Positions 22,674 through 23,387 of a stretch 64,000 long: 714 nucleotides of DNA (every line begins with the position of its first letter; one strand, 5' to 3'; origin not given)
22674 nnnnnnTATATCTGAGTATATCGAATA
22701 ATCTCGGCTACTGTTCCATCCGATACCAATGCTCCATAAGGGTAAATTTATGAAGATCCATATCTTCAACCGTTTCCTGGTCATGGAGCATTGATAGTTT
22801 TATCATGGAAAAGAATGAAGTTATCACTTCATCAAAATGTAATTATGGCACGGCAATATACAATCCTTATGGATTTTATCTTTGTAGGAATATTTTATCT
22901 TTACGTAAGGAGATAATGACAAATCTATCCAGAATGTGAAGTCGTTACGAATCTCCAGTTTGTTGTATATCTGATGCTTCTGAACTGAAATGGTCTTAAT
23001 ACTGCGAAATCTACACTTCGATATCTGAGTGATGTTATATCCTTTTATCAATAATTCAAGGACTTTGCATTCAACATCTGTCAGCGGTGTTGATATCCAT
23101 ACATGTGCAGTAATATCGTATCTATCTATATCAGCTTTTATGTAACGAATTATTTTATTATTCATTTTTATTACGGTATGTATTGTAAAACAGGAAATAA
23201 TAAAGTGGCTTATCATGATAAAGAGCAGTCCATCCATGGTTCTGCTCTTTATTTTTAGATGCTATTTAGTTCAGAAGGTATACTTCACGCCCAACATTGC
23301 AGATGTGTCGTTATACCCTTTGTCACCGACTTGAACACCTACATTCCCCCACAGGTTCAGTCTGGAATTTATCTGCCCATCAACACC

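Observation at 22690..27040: Autotransporter adhesin plus LuxR-family regulator occupy the P1 restriction-modification slot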

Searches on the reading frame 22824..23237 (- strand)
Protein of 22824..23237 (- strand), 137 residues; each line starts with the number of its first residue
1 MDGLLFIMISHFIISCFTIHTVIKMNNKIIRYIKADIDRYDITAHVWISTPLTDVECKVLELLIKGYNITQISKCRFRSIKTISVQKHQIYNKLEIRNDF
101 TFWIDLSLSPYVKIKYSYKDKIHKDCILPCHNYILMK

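Call 3: search_protein_families(library=pfam, proteins=[window:22824-23237:-], max_evalue=0.01)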
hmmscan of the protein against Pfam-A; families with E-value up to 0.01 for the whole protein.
window:22824-23237:- (137 aa): 1 family
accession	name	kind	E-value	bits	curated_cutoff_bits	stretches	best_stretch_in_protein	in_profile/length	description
PF00196.25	GerE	-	1.8e-07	31.1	23.5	1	51-99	2-50/57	Bacterial regulatory proteins, luxR family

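Call 15: search_protein_families(library=ncbifam, proteins=[window:22824-23237:-], max_evalue=0.01)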
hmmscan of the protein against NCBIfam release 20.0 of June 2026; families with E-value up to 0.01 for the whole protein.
window:22824-23237:- (137 aa): 8 families
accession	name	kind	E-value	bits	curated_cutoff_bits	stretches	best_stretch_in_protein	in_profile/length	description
NF008098.0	PRK10840.1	equivalog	3.6e-08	33.1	235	1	42-105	141-204/216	response regulator transcription factor RcsB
NF008548.0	PRK11475.1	equivalog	8.1e-06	25.5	176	1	37-100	120-183/207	DNA-binding transcriptional activator BglJ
NF047608.1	LIC13292_fam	subfamily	1.9e-05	24.8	200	1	52-102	103-153/166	LIC13292 family transcriptional regulator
NF007419.0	PRK09958.1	equivalog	0.0004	20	251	0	52-98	144-190/204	acid-sensing system DNA-binding response regulator EvgA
NF007403.0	PRK09935.1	equivalog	0.00083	19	271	1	47-98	145-196/210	fimbria biosynthesis transcriptional regulator FimZ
NF007685.0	PRK10360.1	equivalog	0.0035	17.2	258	1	49-100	135-186/196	response regulator transcription factor UhpA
NF007018.1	PRK09483.1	equivalog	0.0055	16.4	280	1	50-100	144-197/217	UvrY/SirA/GacA family response regulator transcription factor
NF006146.0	PRK08295.1-3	equivalog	0.0093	15.5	414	0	46-95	157-206/218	RNA polymerase factor sigma-70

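Call 23: find_homologous_proteins(query=window:22824-23237:-, max_evalue=0.001)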
Query window:22824-23237:- (137 aa): 9 proteins with E <= 0.001 among 14 candidates.
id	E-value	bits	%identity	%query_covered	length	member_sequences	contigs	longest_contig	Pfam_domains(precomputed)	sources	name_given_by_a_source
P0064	2.0e-85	302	99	100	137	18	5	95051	PF00196.26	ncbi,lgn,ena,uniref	ncbi:helix-turn-helix domain-containing protein [Escherichia coli]|uniref:helix-turn-helix domain-co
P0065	7.6e-59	216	89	82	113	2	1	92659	PF00196.26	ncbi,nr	ncbi:TPA: response regulator transcription factor [Escherichia coli]|nr:response regulator transcrip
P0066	9.8e-57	209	91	76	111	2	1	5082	PF00196.26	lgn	-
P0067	1.9e-53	198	83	82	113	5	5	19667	PF00196.26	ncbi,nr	ncbi:TPA: helix-turn-helix domain-containing protein [Escherichia albertii]|nr:helix-turn-helix doma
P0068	6.5e-44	167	69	82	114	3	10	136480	PF00196.26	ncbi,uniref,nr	ncbi:helix-turn-helix domain-containing protein [Escherichia coli]|uniref:Helix-turn-helix transcrip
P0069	3.8e-36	142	64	77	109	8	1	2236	PF00196.26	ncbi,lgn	-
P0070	5.2e-30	122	60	69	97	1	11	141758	PF00196.26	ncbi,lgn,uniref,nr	ncbi:helix-turn-helix transcriptional regulator [Escherichia coli]|uniref:helix-turn-helix transcrip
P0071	5.5e-29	119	62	66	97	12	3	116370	PF00196.26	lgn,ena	-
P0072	1.1e-28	118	65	62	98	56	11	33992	PF00196.26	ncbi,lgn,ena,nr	ncbi:TPA: helix-turn-helix transcriptional regulator [Escherichia coli]|nr:LuxR family transcription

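Call 25: find_encoding_contigs(protein=P0065, flank=7000, max_places=3)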
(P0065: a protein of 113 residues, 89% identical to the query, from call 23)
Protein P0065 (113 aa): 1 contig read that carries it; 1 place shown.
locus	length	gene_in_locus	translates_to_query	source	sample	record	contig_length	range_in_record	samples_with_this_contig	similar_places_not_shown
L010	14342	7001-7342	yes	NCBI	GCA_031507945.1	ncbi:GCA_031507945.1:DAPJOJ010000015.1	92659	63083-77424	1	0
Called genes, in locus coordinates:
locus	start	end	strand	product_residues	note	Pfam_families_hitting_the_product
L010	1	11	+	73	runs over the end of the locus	-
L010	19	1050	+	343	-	PF00589:Phage_integrase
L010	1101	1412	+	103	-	-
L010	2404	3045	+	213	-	-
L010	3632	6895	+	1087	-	PF18883:AC_1, PF05887:Trypan_PARP, PF03797:Autotransporter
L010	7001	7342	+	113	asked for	PF00196:GerE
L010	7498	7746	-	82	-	-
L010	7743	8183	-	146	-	-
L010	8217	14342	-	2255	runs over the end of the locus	PF02384:N6_Mtase (weak), PF07669:Eco57I (weak), PF00176:SNF2-rel_dom (faint), PF04851:ResIII (faint), PF28555:Helicase_dom (weak), PF00271:Helicase_C (weak)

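Call 26: find_encoding_contigs(protein=P0070, flank=7000, max_places=4)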
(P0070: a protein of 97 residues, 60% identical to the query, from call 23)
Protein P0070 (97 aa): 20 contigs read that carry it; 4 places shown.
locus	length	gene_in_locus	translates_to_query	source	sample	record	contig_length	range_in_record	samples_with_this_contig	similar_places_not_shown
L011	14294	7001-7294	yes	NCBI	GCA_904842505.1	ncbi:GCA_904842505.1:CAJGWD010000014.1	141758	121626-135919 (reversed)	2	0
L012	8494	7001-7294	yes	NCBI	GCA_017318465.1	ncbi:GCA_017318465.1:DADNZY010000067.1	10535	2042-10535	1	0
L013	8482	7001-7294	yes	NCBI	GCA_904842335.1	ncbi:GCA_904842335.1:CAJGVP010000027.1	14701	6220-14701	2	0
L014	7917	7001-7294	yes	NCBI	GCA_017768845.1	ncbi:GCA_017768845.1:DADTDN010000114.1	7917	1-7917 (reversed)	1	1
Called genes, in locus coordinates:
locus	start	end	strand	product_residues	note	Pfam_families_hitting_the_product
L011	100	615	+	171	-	-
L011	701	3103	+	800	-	PF13954:PapC_N, PF00577:Usher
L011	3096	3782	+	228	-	PF00345:PapD_N, PF02753:PapD_C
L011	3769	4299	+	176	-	-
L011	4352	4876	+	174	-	-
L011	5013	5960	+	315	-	-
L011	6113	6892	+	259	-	PF00563:EAL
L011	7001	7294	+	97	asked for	PF00196:GerE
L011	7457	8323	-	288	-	PF13276:HTH_21, PF00665:rve, PF13683:rve_3, PF13333:rve_2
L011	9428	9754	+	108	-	PF00893:Multi_Drug_Res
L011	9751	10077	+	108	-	PF00893:Multi_Drug_Res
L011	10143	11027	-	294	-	PF00126:HTH_1, PF03466:LysR_substrate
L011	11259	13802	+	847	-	PF02463:SMC_N (faint), PF03193:RsgA_GTPase (faint), PF13555:AAA_29 (faint), PF20703:nSTAND1 (faint), PF00005:ABC_tran (faint), PF13175:AAA_15 (faint), PF13191:AAA_16 (faint), PF17755:UvrA_DNA-bind, +2 more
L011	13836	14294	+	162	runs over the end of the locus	PF13532:2OG-FeII_Oxy_2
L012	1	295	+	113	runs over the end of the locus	PF03333:PapB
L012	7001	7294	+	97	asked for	PF00196:GerE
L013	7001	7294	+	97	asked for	PF00196:GerE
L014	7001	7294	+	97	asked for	PF00196:GerE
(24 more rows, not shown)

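Call 27: find_encoding_contigs(protein=P0072, flank=7000, max_places=4)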
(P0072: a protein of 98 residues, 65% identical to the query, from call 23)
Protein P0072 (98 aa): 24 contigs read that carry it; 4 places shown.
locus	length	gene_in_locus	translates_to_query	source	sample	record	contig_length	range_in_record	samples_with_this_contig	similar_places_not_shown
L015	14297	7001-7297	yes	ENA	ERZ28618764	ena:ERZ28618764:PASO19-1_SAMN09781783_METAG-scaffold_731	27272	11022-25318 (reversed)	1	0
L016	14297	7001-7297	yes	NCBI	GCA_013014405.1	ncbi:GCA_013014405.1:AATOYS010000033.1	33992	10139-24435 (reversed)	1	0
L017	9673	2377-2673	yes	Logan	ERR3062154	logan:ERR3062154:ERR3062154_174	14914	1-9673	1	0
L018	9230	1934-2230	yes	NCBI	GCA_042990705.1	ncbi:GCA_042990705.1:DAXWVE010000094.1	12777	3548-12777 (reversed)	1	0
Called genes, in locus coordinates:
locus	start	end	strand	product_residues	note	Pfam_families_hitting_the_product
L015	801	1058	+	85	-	PF04014:MazE_antitoxin (weak)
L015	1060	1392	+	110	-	PF02452:PemK_toxin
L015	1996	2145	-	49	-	-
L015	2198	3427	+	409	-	PF21129:TibC_1st, PF01075:Glyco_transf_9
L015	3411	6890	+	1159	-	PF13018:ESPR, PF16168:AIDA, PF03212:Pertactin, PF03797:Autotransporter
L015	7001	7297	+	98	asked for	PF00196:GerE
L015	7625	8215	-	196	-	-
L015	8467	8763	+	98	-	-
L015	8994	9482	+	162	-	-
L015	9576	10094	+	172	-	-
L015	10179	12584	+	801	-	PF13954:PapC_N, PF00577:Usher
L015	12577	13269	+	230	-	PF00345:PapD_N, PF02753:PapD_C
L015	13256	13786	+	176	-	-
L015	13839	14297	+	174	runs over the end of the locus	-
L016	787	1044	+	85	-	PF04014:MazE_antitoxin (weak)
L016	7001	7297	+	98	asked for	PF00196:GerE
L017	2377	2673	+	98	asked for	PF00196:GerE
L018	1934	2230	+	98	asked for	PF00196:GerE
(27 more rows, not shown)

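Call 28: find_encoding_contigs(protein=P0067, flank=7000, max_places=3)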
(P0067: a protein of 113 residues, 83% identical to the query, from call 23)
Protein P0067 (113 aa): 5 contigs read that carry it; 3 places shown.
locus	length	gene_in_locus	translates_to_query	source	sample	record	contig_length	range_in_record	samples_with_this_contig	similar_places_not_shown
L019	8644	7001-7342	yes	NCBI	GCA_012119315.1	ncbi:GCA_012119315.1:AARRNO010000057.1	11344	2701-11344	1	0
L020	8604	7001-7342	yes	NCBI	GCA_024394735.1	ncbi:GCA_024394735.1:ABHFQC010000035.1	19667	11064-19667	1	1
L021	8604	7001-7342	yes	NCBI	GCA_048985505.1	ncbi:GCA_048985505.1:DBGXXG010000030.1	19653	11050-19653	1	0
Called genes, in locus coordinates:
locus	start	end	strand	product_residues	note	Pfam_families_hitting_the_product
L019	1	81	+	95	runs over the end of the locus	PF03333:PapB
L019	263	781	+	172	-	-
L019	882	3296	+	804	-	PF13954:PapC_N, PF00577:Usher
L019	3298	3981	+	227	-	PF00345:PapD_N, PF02753:PapD_C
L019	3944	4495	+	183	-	-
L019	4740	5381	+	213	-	PF13462:Thioredoxin_4, PF01323:DSBA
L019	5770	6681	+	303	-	-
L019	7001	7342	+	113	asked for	PF00196:GerE (weak)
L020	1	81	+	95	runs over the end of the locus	PF03333:PapB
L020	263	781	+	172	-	-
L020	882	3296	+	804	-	PF13954:PapC_N, PF00577:Usher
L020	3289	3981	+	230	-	PF00345:PapD_N, PF02753:PapD_C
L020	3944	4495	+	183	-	-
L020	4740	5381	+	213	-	PF13462:Thioredoxin_4, PF01323:DSBA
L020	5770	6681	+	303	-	-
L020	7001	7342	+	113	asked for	PF00196:GerE (weak)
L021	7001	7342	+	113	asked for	PF00196:GerE (weak)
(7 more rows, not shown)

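Call 35: search_dna_similar(query=window:22827-23168:-, collection=plasmids, mode=protein, max_evalue=0.001, max_rows=60, rows=spread)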
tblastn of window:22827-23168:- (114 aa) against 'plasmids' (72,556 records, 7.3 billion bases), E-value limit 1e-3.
Records with a match: 497; places in all: 511; records where one place covers at least 80% of the query: 26.
Best place of each record, by identity: >=99% 1; 80-90% 1; 60-80% 13; <60% 482.
By first word of the organism name: Salmonella 325; Escherichia 164; Pantoea 3; Citrobacter 2; Shigella 2; Enterobacter 1.
By predicted mobility (MOB-suite, as given by PLSDB): conjugative 321; non-mobilizable 163; mobilizable 13.
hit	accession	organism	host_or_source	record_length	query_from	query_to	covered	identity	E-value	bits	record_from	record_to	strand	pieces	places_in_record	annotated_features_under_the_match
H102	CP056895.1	Escherichia coli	culture,Wastewater effluent sample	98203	1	114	100%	100.0%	3e-69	231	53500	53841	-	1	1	helix-turn-helix domain-containing protein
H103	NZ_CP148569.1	Escherichia coli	Mammal,single cell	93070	1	105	92%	60.4%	2e-36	137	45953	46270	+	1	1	LuxR C-terminal-related transcriptional regulator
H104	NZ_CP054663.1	Escherichia coli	Mus musculus (G2 mouse),whole organism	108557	9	93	75%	65.9%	3e-30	119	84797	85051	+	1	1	helix-turn-helix transcriptional regulator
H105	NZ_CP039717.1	Salmonella enterica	Homo sapiens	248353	3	99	85%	54.6%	6e-28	112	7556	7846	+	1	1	helix-turn-helix transcriptional regulator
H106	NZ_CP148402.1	Escherichia coli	Chicken,single cell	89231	10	85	67%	46.1%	2e-12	69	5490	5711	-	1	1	helix-turn-helix transcriptional regulator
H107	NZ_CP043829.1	Escherichia coli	Cattle,Genomic DNA,feces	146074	13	92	70%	42.5%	2e-7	54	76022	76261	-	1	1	EAL domain-containing protein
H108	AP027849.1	Escherichia coli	Homo sapiens,whole organism,feces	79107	10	85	67%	42.3%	1e-9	61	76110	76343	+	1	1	none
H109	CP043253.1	Escherichia albertii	Oregon Junco,genomic DNA,cloacal swab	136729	17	85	61%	46.4%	5e-12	67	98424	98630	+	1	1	helix-turn-helix transcriptional regulator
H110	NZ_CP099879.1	Escherichia albertii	EW,cell culture,feces,Poyang Lake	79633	17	85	61%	44.9%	1e-10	64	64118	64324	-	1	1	LuxR C-terminal-related transcriptional regulator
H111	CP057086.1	Escherichia coli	culture,Pooled pig faecal samples ...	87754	10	85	67%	40.8%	8e-11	64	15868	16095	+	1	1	EAL domain-containing protein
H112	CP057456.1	Escherichia coli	culture,Pooled cattle faecal samples ...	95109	10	85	67%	40.8%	9e-11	64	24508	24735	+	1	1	EAL domain-containing protein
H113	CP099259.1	Escherichia coli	culture,Pooled soil sample collected ...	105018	10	85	67%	40.8%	9e-11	64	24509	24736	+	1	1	EAL domain-containing protein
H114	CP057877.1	Escherichia coli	culture,Pooled cattle faecal samples ...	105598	10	85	67%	40.8%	9e-11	64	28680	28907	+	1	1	EAL domain-containing protein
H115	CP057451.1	Escherichia coli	culture,Pooled cattle faecal samples ...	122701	10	85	67%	40.8%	9e-11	64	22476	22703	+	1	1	EAL domain-containing protein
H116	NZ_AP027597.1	Escherichia coli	-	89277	10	85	67%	40.8%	1e-10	63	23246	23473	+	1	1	EAL domain-containing protein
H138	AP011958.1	Salmonella enterica subsp. enterica serovar Typhimurium ...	-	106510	29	100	63%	41.7%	3e-8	57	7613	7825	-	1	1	putative LuxR-family transcriptional regulator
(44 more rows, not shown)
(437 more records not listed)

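Call 36: get_annotated_region(hit=H138, flank=7000)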
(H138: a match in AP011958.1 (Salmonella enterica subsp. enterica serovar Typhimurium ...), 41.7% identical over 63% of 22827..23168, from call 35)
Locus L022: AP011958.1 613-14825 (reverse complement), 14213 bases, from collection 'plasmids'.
description: Salmonella enterica subsp. enterica serovar Typhimurium str. T000240 plasmid pSTMDT12_L DNA, complete genome
organism: Salmonella enterica subsp. enterica serovar Typhimurium str. T000240 (NCBI taxid 718274)
taxonomy: Bacteria; Pseudomonadota; Gammaproteobacteria; Enterobacterales; Enterobacteriaceae; Salmonella; Salmonella enterica; Salmonella enterica subsp. enterica serovar Typhimurium str. T000240
host: -; source: -; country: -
typing (MOB-suite, as given by PLSDB): conjugative; replicon IncFIB,IncFII; relaxase MOBF; mating-pair formation MPF_F
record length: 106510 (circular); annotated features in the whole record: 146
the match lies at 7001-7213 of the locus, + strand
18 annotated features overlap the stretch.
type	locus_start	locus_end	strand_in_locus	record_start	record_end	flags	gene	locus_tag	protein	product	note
CDS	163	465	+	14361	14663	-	-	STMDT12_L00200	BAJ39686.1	fimbrial regulator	-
CDS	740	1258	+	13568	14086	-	-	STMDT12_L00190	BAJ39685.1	plasmid-encoded major fimbrial subunit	-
CDS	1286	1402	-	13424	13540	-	-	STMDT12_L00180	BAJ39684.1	hypothetical protein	-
CDS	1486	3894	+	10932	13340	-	-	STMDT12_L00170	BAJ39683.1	plasmid-encoded fimbrial usher protein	-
CDS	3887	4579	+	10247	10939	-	-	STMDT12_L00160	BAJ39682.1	chaperone protein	-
CDS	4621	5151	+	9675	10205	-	-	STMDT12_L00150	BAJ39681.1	putative outer membrane protein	-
CDS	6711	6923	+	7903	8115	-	-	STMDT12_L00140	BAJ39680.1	plasmid-encoded fimbriae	-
CDS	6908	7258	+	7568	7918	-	-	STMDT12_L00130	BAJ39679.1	putative LuxR-family transcriptional regulator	-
CDS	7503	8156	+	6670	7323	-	-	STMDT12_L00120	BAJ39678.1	putative thiol-disulfide isomerase/thioredoxin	-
CDS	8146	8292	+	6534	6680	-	-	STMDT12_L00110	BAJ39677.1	hypothetical protein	-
CDS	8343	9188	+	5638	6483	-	-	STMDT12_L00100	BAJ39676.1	putative outer membrane protein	-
CDS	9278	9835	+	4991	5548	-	-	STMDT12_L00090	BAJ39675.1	resistance to complement killing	-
CDS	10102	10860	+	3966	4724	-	-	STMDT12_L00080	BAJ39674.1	putative AraC family transcriptional regulator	-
CDS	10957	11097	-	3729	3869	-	-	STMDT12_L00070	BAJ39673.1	putative outer membrane protein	-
CDS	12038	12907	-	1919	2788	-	-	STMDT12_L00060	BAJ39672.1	replication protein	-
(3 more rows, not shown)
